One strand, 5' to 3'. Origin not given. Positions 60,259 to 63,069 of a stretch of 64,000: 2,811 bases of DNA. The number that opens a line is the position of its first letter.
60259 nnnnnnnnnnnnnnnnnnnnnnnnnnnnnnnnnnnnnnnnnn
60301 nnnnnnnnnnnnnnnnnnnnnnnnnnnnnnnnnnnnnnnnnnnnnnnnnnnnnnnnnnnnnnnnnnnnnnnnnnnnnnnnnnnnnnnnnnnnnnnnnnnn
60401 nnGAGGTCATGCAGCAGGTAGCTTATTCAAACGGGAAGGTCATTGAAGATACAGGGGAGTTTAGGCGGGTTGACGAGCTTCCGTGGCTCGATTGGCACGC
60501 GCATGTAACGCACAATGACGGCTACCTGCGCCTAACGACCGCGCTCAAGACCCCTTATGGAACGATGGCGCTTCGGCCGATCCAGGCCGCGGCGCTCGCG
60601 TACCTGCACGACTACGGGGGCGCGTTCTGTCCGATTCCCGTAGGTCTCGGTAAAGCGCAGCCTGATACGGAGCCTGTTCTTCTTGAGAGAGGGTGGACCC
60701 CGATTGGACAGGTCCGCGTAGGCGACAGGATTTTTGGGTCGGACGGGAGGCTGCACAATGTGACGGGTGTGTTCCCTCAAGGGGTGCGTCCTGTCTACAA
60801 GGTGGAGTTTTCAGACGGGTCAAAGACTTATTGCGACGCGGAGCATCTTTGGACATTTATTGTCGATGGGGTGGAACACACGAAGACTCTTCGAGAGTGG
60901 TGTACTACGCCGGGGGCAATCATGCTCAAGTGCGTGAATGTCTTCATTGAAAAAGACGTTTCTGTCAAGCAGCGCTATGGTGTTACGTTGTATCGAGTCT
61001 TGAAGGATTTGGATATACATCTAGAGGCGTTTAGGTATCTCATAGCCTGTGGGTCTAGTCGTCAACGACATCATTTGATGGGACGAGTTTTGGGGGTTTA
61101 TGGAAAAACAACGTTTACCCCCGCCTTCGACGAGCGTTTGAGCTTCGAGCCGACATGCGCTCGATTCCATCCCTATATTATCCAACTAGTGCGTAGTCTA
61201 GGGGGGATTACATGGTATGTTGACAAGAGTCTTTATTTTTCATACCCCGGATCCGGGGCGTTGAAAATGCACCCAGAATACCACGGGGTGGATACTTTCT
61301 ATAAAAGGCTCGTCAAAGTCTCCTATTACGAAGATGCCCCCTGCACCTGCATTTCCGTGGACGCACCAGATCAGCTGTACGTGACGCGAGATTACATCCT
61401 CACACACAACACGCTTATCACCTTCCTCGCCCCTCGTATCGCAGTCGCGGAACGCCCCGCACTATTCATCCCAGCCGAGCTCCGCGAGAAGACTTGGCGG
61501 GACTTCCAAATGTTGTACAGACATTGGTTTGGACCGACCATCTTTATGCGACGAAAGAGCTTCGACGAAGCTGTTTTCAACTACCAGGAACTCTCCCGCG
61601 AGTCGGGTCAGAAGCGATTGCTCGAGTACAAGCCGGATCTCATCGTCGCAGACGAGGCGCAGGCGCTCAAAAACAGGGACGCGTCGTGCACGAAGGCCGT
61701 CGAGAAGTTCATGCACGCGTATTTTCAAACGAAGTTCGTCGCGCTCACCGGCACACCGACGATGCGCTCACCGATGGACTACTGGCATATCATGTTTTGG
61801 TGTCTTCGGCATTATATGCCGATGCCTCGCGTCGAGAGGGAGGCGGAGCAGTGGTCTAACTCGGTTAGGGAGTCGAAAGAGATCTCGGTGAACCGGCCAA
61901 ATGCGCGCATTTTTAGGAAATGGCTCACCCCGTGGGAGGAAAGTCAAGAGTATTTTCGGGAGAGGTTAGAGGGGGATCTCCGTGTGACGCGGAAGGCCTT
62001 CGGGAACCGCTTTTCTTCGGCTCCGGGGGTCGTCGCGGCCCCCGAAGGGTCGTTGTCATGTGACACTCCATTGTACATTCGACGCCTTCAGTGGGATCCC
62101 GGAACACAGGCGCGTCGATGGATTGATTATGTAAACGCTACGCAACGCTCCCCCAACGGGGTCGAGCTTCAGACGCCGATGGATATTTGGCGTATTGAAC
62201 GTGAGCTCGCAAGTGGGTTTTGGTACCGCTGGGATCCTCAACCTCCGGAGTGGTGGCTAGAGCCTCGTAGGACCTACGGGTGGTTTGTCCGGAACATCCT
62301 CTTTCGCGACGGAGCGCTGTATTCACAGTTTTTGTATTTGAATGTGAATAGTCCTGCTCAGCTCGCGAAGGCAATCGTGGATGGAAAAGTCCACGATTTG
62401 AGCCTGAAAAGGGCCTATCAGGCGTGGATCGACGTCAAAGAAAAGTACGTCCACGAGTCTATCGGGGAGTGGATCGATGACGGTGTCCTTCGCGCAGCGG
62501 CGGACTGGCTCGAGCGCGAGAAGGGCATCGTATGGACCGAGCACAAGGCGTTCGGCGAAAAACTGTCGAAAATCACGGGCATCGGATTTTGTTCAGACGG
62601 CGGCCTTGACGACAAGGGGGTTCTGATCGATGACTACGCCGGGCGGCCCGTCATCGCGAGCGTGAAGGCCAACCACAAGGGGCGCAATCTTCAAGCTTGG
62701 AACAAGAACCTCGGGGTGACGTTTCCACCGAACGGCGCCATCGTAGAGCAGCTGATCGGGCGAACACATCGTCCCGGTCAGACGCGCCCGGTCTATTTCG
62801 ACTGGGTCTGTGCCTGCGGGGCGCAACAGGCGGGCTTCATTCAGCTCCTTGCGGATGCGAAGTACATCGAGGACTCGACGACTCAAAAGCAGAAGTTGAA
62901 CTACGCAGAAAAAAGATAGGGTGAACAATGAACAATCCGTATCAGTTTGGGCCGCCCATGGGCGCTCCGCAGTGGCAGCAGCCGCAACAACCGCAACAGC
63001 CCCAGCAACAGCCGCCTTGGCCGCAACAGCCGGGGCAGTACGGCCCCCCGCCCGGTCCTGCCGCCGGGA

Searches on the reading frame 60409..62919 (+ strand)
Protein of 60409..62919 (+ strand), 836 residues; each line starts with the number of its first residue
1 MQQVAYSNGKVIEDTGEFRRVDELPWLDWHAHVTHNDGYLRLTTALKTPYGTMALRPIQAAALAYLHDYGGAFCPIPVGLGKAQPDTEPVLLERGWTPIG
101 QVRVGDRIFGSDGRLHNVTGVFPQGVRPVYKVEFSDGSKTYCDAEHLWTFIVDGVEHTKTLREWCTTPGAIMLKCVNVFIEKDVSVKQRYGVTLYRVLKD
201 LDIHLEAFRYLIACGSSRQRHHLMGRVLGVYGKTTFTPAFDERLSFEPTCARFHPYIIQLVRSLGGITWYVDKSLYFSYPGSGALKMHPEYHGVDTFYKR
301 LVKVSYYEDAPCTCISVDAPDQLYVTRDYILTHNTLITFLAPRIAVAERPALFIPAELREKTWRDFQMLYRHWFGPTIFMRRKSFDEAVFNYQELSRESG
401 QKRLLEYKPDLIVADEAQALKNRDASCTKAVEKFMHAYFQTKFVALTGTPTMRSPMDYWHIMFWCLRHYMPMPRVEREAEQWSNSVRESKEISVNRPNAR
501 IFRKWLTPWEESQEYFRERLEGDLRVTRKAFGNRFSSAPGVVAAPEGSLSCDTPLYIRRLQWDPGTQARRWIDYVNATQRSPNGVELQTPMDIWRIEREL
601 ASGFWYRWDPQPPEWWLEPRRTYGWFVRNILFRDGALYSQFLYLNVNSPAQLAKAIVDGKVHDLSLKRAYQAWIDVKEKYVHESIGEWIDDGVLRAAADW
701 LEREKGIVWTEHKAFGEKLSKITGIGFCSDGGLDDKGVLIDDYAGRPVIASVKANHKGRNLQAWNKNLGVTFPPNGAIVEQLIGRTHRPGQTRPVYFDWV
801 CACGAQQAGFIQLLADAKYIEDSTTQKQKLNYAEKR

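Call 7: search_protein_families(library=phrogs, proteins=[window:60409-62919:+], max_evalue=0.001)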
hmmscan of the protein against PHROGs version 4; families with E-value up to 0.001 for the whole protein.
window:60409-62919:+ (836 aa): 7 families
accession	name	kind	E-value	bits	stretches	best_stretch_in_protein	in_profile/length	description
phrog_62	-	DNA, RNA and nucleotide metabolism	7.6e-16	57.8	1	355-464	747-863/1881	DNA helicase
phrog_50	-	DNA, RNA and nucleotide metabolism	1.8e-11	44.8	1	77-156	82-161/570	DnaC-like helicase loader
phrog_510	-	DNA, RNA and nucleotide metabolism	1.4e-10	41.6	1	79-159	401-484/667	DNA primase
phrog_19299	-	head and packaging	3.1e-09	36.8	1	94-163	43-113/702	terminase large subunit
phrog_15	-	head and packaging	1.1e-06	28.3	1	78-205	74-199/1330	terminase large subunit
phrog_36964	-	head and packaging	1.1e-06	27.9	1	80-150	89-160/890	terminase large subunit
phrog_29996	-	unknown function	5.2e-05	22.4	0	386-474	817-899/1189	-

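Call 87: find_encoding_contigs(protein=window:60409-62919:+, flank=10000, max_places=2)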
Protein window:60409-62919:+ (836 aa): 3 contigs read that carry it; 2 places shown.
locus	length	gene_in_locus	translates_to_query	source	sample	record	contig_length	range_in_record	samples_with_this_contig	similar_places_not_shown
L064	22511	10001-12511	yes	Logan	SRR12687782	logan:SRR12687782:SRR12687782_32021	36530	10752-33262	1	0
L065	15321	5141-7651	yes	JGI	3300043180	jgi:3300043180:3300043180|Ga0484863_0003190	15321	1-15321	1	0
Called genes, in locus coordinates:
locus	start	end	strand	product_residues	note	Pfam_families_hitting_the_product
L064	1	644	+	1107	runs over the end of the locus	-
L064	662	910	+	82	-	-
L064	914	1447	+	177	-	-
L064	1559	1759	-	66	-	-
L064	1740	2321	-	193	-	-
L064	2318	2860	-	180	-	PF04002:RadC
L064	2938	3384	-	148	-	-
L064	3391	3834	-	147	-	-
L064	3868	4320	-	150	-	-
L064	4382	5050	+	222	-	-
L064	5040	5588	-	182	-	-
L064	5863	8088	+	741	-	PF09250:Prim-Pol, PF05272:VapE-like_dom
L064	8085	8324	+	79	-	-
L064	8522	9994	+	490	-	PF12705:PDDEXK_1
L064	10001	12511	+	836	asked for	-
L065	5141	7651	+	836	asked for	-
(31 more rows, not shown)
